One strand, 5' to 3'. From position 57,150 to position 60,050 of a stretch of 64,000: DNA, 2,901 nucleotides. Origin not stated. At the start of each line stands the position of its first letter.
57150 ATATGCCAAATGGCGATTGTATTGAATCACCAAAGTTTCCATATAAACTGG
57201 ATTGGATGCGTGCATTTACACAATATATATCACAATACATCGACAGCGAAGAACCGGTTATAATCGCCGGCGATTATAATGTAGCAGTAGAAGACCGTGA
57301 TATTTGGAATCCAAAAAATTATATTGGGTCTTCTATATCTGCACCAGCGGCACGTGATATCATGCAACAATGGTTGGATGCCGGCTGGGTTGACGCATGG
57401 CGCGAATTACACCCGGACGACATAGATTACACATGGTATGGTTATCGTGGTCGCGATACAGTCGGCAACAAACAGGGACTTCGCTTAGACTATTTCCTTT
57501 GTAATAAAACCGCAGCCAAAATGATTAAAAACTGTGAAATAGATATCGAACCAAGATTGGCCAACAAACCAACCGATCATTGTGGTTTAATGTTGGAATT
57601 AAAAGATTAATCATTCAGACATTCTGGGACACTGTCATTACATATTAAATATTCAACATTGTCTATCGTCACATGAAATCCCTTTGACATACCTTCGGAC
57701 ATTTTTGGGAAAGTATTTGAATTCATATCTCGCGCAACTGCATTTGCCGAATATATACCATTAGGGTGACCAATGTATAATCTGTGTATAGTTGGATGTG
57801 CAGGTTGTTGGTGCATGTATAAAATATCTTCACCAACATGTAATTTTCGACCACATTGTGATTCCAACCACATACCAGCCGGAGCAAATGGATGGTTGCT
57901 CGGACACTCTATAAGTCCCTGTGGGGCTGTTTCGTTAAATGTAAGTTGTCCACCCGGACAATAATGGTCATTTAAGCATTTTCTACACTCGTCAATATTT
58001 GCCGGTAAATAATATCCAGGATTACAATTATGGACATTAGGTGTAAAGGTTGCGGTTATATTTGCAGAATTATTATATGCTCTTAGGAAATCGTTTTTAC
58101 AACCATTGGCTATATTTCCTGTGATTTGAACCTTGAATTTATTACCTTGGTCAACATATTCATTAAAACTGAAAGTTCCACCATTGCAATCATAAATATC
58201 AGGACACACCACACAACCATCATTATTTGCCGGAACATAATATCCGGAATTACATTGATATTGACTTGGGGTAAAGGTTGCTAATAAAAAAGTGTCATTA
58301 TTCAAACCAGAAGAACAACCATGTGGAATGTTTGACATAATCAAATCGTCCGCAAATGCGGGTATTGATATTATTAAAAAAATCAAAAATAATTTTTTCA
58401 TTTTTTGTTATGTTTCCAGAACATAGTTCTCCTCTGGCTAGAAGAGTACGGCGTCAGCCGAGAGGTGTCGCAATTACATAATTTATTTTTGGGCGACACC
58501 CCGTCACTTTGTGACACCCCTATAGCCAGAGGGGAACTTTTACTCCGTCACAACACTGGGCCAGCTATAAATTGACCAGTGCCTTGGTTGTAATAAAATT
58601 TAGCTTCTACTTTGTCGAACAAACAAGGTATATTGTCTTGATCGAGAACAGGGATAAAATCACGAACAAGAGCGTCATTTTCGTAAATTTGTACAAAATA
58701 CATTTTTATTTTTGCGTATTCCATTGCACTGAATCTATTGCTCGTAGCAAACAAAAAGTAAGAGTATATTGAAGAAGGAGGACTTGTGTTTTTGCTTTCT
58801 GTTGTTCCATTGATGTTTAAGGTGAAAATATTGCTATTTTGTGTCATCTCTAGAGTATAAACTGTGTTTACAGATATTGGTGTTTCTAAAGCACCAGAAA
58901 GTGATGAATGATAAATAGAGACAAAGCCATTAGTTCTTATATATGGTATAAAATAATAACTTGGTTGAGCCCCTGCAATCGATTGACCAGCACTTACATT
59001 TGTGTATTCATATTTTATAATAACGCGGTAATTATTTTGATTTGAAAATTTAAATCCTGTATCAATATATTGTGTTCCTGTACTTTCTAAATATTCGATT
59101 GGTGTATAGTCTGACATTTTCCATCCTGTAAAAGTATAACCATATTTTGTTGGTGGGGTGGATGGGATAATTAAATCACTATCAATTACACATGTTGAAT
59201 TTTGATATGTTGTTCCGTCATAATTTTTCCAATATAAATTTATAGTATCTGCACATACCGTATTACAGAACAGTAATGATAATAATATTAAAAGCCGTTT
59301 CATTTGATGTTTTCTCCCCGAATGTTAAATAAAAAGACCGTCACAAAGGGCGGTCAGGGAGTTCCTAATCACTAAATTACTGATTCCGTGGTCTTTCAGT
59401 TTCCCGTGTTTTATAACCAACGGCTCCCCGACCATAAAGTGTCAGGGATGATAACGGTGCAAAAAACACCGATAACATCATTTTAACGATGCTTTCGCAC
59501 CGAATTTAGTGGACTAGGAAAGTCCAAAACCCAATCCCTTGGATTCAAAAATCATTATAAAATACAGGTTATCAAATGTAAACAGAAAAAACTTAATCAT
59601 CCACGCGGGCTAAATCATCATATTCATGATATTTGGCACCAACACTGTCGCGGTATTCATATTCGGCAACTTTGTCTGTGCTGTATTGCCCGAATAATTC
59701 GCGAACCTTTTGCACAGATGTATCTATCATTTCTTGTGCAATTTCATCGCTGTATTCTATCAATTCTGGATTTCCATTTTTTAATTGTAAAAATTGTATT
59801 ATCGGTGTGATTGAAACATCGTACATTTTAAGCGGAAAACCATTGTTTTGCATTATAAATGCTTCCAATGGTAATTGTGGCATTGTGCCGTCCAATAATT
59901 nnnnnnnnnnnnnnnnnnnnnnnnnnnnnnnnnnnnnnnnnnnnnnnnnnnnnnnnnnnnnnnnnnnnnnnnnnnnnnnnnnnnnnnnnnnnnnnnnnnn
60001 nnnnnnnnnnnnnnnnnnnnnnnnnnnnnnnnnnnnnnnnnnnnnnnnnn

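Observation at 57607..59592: Riboregulated two-gene secreted-protein module where addA should follow addB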

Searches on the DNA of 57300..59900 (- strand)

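Call 4: search_rna_families(source=window, start=57300, end=59900, threshold=evalue, max_evalue=10, show_alignments=3)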
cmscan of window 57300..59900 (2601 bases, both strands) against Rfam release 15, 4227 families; matches with E-value up to 10: 8.
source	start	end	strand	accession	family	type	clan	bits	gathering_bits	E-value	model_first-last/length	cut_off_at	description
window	59563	59622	-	RF02286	TtnuCD9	Gene; snRNA; snoRNA; CD-box;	-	25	70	1.7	1-55/55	no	Tetrahymena snoRNA TtnuCD9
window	58381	58491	+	RF02846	Ref84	Gene; antisense;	-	22.6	52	8.2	1-87/87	no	Enterococcus sRNA 84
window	58290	58423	-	RF02453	ncr952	Gene; sRNA;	-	20.1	100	0.16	1-143/143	no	Bacillus sRNA ncr952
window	58408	58476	-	RF02308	TtnuCD34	Gene; snRNA; snoRNA; CD-box;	-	17.4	80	6.2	1-64/64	no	Tetrahymena snoRNA TtnuCD34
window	58164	58252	-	RF01596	plasmodium_snoR20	Gene; snRNA; snoRNA; CD-box;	-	16.6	45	6.8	1-82/82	no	small nucleolar RNA snoR20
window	58533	58602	-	RF00713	mir-239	Gene; miRNA;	-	16.4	49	6.3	1-74/74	no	mir-239 microRNA precursor family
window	57737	57794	-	RF02887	mgtC_leader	Cis-reg; leader;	-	15.2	48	9.9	1-114/114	no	Salmonella mgtC leader RNA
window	58630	58826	+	RF02060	STnc410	Gene; sRNA;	-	14.9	50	4.7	1-158/158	no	Enterobacterial sRNA STnc410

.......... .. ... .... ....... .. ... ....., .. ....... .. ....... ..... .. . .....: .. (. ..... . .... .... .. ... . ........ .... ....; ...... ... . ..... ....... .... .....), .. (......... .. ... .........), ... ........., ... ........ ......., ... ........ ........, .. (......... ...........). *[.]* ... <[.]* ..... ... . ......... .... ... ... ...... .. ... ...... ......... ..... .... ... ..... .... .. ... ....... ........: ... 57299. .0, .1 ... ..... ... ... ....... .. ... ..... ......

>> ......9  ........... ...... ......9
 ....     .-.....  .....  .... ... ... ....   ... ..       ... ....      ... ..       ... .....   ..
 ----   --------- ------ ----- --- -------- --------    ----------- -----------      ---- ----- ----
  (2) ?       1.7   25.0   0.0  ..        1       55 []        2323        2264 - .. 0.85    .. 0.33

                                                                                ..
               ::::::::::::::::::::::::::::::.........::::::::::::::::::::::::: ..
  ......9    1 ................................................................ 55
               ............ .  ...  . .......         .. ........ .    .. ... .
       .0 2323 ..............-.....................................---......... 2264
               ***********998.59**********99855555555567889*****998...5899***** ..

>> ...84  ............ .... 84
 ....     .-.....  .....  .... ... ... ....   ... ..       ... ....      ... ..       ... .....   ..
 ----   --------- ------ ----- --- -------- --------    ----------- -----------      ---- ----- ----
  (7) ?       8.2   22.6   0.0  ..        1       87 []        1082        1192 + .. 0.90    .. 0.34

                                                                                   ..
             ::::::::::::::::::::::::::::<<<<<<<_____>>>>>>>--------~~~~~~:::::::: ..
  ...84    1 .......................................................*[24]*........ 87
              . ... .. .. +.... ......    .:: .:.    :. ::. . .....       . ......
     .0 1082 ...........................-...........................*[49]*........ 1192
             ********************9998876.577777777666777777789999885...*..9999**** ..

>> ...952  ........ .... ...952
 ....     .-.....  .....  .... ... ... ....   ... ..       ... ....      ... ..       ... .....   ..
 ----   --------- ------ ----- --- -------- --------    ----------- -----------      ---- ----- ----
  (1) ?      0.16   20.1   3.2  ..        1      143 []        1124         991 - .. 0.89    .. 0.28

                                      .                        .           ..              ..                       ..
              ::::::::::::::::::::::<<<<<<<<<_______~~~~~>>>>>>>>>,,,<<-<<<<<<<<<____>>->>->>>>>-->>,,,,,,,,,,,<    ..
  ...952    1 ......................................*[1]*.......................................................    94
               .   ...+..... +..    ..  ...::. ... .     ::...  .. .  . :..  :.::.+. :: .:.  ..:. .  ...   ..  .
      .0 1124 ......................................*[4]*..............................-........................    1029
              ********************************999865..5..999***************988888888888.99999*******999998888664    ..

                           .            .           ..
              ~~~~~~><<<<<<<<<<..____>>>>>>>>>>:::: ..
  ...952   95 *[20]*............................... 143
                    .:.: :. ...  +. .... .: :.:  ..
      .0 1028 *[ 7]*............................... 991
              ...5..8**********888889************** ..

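Call 77: search_rna_families(sources=[L003, L009, L013, L019, L002, L034], threshold=evalue, max_evalue=1)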
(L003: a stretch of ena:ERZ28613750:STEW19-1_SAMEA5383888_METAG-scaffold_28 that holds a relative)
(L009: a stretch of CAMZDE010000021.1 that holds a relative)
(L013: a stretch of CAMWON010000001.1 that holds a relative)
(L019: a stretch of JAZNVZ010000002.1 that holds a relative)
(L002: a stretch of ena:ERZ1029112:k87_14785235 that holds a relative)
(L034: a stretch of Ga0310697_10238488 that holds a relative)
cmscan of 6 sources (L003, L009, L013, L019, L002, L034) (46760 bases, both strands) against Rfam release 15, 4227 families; matches with E-value up to 1: 15.
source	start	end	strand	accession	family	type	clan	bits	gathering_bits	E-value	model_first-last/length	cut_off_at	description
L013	2689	2761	+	RF00005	tRNA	Gene; tRNA;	CL00001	72.6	29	4.3e-14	1-71/71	no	tRNA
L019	4014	4084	+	RF00005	tRNA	Gene; tRNA;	CL00001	67.4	29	1.2e-12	1-71/71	no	tRNA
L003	5529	5599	-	RF00005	tRNA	Gene; tRNA;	CL00001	61.9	29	3.8e-11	1-71/71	no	tRNA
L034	1626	1699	-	RF00005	tRNA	Gene; tRNA;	CL00001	59.7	29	1.6e-10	1-71/71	no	tRNA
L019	6229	6322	+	RF02221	sRNA-Xcc1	Gene; sRNA;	-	32.8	53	0.057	1-87/87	no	sRNA-Xcc1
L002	972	1074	-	RF02860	Arrc14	Gene; sRNA;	-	31.5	99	0.64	1-167/167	no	Actinobacillus sRNA 14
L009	4146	4232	-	RF00516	ylbH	Cis-reg; leader;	-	29.5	50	0.019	1-122/122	no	ylbH leader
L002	4521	4614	+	RF01859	Phe_leader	Cis-reg; leader;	-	29.5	55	0.55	1-125/125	no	Phenylalanine leader peptide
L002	7923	7969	+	RF02420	Bp1_162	Gene; sRNA;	-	29.3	50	0.43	1-100/100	no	Burkholderia sRNA Bp1_Cand612_SIPHT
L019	1081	1157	-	RF00506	Thr_leader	Cis-reg; leader;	-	27.7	55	0.34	1-118/118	no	Threonine operon leader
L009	7806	7879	-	RF02621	BSnc120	Gene; sRNA;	-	27.4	114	0.029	1-88/88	no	Brucella sRNA 120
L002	4533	4616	-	RF00516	ylbH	Cis-reg; leader;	-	26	50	0.14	1-122/122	no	ylbH leader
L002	978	1044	-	RF02837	anti-hemB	Gene; sRNA;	-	23.6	49.5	0.23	1-81/81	no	Burkholderia RNA 7 (anti-hemB)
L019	3571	3778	-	RF00022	GcvB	Gene;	-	22.4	42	0.67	1-204/204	no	GcvB RNA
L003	10326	10473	+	RF02111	IS009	Gene;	-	21.5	117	0.52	1-199/199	no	IS009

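Call 84: search_rna_families(source=window, start=59320, end=59560, threshold=evalue, max_evalue=10, show_alignments=2)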
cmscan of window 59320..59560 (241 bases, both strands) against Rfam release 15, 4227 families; matches with E-value up to 10: 4.
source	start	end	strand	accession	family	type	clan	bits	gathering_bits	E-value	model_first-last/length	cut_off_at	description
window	59344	59433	-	RF02221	sRNA-Xcc1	Gene; sRNA;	-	36.1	53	5e-05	1-87/87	no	sRNA-Xcc1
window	59328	59482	-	RF01859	Phe_leader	Cis-reg; leader;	-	16.7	55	1.9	1-125/125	no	Phenylalanine leader peptide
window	59455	59537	-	RF02432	SpF25_sRNA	Gene; sRNA;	-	14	48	8.9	1-102/102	no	Streptococcus sRNA SpF25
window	59452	59560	-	RF00004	U2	Gene; snRNA; splicing;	CL00006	13.7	46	1.1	92-192/192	5'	U2 spliceosomal RNA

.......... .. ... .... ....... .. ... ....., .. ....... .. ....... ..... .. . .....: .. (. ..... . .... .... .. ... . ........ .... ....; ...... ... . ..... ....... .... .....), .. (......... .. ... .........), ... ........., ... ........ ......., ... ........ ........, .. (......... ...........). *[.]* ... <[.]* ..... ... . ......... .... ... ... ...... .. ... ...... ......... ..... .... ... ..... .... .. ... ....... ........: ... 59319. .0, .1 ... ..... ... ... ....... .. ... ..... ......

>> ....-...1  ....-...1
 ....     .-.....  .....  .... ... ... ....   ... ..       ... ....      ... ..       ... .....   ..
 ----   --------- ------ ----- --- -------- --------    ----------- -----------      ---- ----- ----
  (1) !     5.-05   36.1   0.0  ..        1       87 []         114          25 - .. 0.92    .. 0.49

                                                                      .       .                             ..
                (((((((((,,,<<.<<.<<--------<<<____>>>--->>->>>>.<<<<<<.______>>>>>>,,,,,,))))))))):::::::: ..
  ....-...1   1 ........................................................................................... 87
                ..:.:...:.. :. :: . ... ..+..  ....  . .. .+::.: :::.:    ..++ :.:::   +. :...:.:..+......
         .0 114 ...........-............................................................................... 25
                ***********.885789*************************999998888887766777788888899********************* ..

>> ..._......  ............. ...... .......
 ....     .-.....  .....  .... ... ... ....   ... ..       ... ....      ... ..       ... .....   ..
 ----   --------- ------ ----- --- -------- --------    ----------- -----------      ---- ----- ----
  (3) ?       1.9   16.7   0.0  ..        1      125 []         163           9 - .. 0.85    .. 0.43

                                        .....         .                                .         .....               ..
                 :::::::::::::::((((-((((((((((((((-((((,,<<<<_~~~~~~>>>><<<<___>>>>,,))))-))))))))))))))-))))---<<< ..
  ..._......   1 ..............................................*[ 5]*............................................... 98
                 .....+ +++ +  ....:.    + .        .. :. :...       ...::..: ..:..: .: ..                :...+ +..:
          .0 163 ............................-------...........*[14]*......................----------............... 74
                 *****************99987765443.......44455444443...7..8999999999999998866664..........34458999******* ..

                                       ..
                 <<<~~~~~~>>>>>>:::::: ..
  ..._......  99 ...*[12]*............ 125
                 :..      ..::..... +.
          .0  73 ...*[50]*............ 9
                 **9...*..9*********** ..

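Call 91: build_rna_model(alignment_id=A8, structure=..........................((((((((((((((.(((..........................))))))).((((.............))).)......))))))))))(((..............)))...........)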
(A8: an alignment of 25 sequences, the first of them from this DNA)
Model R1 built from alignment A8 (25 sequences, 147 columns); structure: as given.
model positions 128; base pairs 24; branch points 2; effective number of sequences 3.88; information 0.59 bits per position. Calibrated on 0.2 Mb of random sequence (short: E-values are rough).
structure used (alignment columns):
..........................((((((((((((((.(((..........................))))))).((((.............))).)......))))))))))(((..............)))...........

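Call 92: search_with_rna_model(model_id=R1, source=window, filters=off, max_evalue=10)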
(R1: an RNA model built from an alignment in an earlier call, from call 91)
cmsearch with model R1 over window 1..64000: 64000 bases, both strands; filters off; matches with E-value up to 10: 37.
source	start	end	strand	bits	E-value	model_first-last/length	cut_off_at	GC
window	59329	59451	-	119.1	1.5e-28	1-128/128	no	0.46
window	8171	8255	-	21.5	0.0015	1-128/128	no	0.34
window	36862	36956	-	18.5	0.009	1-128/128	no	0.31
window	36796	36895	+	16.3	0.032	1-128/128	no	0.38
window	6147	6249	-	15.4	0.054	1-128/128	no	0.29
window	2700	2772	-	15.1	0.067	1-128/128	no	0.32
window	11962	12071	+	14.8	0.079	1-128/128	no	0.25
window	51969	52021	-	13.4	0.18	1-128/128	no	0.38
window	63421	63532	-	11.2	0.65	1-128/128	no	0.29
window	6087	6179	+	11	0.73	1-128/128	no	0.38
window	8085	8203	+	11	0.74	1-128/128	no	0.34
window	41613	41699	-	10.6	0.94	1-128/128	no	0.25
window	4029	4084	+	10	1.3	1-128/128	no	0.45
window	51936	52002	+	10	1.4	1-128/128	no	0.34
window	63135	63194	+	9.9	1.4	1-128/128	no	0.42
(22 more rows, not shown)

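Call 95: search_dna_similar(query=window:58402-59592:-, collection=phages, mode=distant, max_rows=8)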
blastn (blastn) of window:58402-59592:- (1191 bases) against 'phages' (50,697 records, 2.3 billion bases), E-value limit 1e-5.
No match.

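Call 96: search_dna_similar(query=window:58402-59592:-, collection=plasmids, mode=distant, max_rows=8)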
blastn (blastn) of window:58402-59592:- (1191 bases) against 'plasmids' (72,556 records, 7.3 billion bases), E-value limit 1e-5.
No match.
